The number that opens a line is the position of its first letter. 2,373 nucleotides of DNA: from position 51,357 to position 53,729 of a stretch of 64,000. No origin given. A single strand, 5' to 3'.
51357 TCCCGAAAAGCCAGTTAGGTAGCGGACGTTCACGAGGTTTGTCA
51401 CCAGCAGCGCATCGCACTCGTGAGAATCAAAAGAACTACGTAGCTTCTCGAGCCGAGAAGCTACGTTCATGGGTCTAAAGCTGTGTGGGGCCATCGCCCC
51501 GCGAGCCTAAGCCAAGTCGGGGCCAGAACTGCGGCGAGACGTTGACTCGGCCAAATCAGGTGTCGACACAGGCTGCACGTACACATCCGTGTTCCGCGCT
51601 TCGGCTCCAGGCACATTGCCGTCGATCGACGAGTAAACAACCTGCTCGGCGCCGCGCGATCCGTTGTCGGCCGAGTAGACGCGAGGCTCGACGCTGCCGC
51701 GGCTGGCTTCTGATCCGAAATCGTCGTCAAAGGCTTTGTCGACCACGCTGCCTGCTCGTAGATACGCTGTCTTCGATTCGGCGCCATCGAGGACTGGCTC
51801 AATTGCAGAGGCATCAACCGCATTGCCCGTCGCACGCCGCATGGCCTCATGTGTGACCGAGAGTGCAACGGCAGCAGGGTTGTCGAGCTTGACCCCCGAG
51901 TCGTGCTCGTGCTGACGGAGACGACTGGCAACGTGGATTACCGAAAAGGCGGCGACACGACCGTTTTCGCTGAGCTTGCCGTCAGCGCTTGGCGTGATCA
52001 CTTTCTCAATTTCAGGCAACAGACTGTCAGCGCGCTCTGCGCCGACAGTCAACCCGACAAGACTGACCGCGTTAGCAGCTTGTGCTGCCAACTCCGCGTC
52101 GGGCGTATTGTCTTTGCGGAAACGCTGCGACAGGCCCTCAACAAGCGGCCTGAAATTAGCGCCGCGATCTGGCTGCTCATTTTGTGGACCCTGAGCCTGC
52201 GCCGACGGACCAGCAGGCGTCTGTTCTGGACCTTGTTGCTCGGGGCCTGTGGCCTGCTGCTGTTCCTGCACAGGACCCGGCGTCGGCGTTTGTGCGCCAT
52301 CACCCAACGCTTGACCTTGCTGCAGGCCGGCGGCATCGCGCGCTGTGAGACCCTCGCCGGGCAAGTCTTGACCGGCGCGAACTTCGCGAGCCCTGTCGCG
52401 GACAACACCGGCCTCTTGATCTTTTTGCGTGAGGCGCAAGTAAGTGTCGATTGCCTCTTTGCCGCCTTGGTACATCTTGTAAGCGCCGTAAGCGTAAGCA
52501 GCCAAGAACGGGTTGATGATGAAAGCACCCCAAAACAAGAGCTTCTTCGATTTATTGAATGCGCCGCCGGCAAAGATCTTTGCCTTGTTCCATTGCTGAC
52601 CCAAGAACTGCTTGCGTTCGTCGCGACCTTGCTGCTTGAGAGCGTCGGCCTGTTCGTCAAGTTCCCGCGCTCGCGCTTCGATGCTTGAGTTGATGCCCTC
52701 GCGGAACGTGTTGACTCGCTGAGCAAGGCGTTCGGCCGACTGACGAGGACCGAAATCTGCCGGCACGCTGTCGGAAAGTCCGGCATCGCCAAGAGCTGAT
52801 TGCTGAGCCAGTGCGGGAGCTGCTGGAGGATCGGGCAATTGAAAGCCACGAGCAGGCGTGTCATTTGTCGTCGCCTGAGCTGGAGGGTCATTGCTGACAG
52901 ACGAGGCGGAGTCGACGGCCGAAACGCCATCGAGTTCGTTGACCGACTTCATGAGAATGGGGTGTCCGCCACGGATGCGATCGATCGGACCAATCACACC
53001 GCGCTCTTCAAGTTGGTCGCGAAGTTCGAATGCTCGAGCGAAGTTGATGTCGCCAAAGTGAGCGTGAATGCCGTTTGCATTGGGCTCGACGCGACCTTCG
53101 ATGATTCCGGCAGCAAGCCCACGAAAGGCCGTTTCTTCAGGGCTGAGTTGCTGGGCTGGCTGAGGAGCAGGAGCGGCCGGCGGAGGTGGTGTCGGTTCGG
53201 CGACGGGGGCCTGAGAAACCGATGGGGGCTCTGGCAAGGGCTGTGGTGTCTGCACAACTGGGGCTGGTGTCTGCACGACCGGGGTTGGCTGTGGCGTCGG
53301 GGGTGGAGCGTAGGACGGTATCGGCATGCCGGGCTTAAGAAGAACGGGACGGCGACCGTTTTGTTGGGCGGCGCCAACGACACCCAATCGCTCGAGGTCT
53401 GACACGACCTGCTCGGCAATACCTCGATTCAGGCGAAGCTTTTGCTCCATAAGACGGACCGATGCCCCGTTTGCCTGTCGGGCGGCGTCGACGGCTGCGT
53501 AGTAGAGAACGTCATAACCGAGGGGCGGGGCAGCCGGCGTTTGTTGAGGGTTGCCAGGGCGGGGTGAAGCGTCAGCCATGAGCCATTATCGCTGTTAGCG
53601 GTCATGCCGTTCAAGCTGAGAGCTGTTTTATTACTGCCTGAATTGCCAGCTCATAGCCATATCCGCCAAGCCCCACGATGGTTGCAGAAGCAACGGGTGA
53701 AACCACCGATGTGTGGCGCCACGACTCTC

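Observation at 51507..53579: Motor-less protein with two FtsK-gamma-like winged helices, wedged between aroQ and pepQ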

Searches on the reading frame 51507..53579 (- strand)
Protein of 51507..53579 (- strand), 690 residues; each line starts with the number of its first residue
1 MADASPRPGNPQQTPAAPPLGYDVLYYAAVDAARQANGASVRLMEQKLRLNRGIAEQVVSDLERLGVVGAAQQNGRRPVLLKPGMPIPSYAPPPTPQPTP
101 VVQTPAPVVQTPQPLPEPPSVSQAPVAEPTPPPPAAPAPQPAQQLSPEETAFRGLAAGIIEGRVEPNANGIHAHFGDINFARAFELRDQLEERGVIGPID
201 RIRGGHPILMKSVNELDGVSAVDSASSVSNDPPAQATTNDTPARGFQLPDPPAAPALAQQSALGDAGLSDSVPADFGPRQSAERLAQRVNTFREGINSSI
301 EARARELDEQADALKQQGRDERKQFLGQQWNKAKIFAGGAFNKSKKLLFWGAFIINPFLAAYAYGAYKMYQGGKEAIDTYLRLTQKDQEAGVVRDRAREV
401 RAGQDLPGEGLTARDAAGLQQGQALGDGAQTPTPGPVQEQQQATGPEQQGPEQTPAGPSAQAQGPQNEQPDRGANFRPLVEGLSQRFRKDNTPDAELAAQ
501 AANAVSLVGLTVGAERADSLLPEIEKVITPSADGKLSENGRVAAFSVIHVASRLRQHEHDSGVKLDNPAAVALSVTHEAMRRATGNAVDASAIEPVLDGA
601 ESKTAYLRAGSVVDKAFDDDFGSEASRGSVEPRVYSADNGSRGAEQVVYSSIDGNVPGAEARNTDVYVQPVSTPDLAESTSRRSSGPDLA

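Call 3: search_protein_families(library=pfam, proteins=[window:51507-53579:-], max_evalue=10)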
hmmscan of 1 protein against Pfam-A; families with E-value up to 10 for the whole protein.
window:51507-53579:- (690 aa): 2 families
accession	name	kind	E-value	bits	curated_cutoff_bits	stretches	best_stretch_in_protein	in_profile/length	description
PF09397.16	FtsK_gamma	-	1.2e-10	41.4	30.6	2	22-81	3-62/63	Ftsk gamma domain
PF02912.23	Phe_tRNA-synt_N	-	0.072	13.5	22.3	1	285-313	38-66/69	Aminoacyl tRNA synthetase class II, N-terminal domain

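Call 4: search_protein_families(library=ncbifam, proteins=[window:51507-53579:-], max_evalue=10)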
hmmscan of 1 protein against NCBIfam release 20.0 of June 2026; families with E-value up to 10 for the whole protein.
window:51507-53579:- (690 aa): 0 families

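Call 6: find_homologous_proteins(query=window:51507-53579:-, max_evalue=0.001)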
Query window:51507-53579:- (690 aa): 1 proteins with E <= 0.001 among 8000 candidates.
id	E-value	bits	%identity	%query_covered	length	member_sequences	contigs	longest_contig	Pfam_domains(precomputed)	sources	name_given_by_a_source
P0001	0.0e+0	1501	100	100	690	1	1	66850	PF09397.17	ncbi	-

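Call 9: find_encoding_contigs(protein=P0001, flank=10000, max_places=6)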
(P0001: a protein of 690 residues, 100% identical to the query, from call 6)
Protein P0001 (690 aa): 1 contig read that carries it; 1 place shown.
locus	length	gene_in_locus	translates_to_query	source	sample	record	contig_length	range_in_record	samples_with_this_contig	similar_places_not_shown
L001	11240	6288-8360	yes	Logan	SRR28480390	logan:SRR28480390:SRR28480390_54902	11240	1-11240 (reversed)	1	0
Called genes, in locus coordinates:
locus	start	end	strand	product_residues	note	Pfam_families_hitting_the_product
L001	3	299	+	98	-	?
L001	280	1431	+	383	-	PF02618:YceG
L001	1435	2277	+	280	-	PF08501:Shikimate_dh_N, PF01488:Shikimate_DH (weak), PF18317:SDH_C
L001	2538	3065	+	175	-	PF01478:Peptidase_A24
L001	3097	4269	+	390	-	PF01264:Chorismate_synt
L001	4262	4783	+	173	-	PF13189:Cytidylate_kin2 (faint), PF13238:AAA_18, PF13671:AAA_33, PF01202:SKI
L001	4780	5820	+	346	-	PF00465:Fe-ADH (weak), PF01761:DHQ_synthase, PF24621:DHQS_C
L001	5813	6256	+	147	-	PF01220:DHquinase_II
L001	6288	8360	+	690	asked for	PF09397:FtsK_gamma (weak)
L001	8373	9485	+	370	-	PF01321:Creatinase_N, PF00557:Peptidase_M24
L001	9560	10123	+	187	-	PF08207:EFP_N, PF01132:EFP, PF09285:Elong-fact-P_C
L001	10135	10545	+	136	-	PF01029:NusB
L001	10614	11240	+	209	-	?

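Call 15: search_solved_structures(query=window:51507-53579:-, max_evalue=1, show_alignments=3)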
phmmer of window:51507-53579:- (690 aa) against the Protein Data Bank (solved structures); distinct sequences matched with E-value up to 1: 4.
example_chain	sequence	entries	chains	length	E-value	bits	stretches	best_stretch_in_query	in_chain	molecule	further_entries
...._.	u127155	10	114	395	0.0078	17.9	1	88-198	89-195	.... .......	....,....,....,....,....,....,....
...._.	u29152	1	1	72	0.066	14.9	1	23-81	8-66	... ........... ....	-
2ve8_A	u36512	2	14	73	0.068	14.8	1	23-81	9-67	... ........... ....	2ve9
2j5p_A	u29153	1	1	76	0.15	13.7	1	23-83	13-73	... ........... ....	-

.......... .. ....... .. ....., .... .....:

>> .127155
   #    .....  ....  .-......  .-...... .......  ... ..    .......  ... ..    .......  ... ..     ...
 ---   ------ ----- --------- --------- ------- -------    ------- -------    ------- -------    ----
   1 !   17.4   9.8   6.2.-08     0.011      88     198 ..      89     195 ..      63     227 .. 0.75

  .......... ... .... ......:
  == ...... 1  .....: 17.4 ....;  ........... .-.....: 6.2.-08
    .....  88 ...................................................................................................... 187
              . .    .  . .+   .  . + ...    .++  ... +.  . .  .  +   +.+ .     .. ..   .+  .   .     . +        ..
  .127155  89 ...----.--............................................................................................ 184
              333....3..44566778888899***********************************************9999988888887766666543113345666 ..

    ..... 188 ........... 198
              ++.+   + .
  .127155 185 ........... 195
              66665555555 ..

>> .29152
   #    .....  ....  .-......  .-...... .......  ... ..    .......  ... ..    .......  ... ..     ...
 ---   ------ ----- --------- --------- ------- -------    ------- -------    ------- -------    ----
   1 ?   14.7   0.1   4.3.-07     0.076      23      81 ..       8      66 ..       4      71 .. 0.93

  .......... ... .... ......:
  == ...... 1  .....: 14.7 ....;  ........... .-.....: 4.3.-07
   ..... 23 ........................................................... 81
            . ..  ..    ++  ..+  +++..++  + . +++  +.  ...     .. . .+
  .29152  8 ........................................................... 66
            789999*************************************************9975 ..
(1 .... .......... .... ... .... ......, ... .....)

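Call 21: search_protein_representatives(protein=window:51507-53579:-)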
Query: 690 residues. Proteins with E-value up to 0.001 (for the whole library): 3; up to 1e-10: 1; up to 1e-30: 1. The best 3 are listed.
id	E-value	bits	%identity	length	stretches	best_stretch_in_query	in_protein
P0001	0.0e+00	1500.5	100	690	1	1-690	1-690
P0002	1.1e-04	37.3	45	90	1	14-84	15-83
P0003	8.3e-04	34.4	32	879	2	21-120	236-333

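Call 37: search_protein_families(library=pfam, proteins=[P0003, P0002], max_evalue=0.1)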
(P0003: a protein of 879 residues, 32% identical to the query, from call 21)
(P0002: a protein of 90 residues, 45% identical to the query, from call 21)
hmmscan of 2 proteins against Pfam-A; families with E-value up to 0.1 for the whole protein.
P0003 (879 aa): 2 families
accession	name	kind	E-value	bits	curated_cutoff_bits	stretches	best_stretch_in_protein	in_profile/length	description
PF09397.16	FtsK_gamma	-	2.9e-23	81.8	30.6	1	236-296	2-62/63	Ftsk gamma domain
PF00226.36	DnaJ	-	0.0065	17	27.8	1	100-158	3-63/63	DnaJ domain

P0002 (90 aa): 3 families
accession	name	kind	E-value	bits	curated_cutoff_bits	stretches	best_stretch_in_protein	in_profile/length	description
PF09397.16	FtsK_gamma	-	2.2e-25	88.6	30.6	1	20-79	2-61/63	Ftsk gamma domain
PF13518.12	HTH_28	-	0.0088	16.6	25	1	27-76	4-51/52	Helix-turn-helix domain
PF12802.13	MarR_2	-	0.0092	16.6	27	1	32-76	14-61/61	MarR family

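Call 42: search_protein_families(library=phrogs, proteins=[window:51507-53579:-], max_evalue=0.01)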
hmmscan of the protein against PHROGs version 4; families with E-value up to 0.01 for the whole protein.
window:51507-53579:- (690 aa): 3 families
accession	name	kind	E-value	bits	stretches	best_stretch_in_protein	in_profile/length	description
phrog_36563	-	unknown function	0.00043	21.1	0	24-71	184-231/254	-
phrog_13700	-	moron, auxiliary metabolic gene and host takeover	0.0012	19.2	0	21-82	63-124/284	FtsK/SpoIIIE-like protein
phrog_15511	-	unknown function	0.0018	18.5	1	73-265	200-359/511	-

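Call 43: predict_structure(protein=window:51507-53579:-)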
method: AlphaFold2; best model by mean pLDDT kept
length: 690 residues; sequences in the alignment: 1
mean_pLDDT: 43.6   pTM: 0.26
mean pLDDT of the five models: 43.6, 38.6, 37.6, 37.0, 34.5
residues with pLDDT >= 90: 0; 70-90: 29; 50-70: 133; < 50: 528
segments of 3 or more residues with pLDDT < 50: 1-51, 53-55, 57-62, 65-94, 96-103, 105-107, 109-113, 123-125, 138-232, 234-250, 252-293, 295-297, 334-377, 405-445, 447-480, 482-498, 506-516, 589-690
pLDDT, mean of each block of 10 residues (from residue 1): 37 40 39 40 42 48 46 43 39 46 46 51 48 50 44 40 35 33 38 36 29 27 28 36 33 35 33 34 40 47 71 82 76 48 38 39 39 44 61 64 47 40 35 41 42 41 38 45 44 45 50 51 65 60 58 58 57 66 57 41 37 40 32 28 28 31 28 30 32
secondary structure, 60 per line:
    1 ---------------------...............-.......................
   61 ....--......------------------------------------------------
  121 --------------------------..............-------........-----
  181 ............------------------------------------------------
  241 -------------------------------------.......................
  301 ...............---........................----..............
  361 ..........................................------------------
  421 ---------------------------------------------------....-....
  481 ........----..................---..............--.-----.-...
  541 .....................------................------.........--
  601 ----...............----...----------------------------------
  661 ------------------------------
elements in order (helices of 4 or more, strands of 3 or more residues): H22-36 H38-64 H67-72 H147-160 H168-175 H181-192 H278-315 H319-342 H347-402 H472-475 H477-488 H493-510 H514-527 H538-561 H568-583 H590-598 H605-619

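Call 45: find_related_loci(query=window:51507-53579:-, collection=metagenome_contigs, flank=6000)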
Query window:51507-53579:- (690 aa) in metagenome_contigs; peptide patterns used: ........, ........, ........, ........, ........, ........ (x = any residue, [..] = any of these).
155 stretches matched a pattern, but none encodes a relative of the query by tblastn (E <= 1e-3).
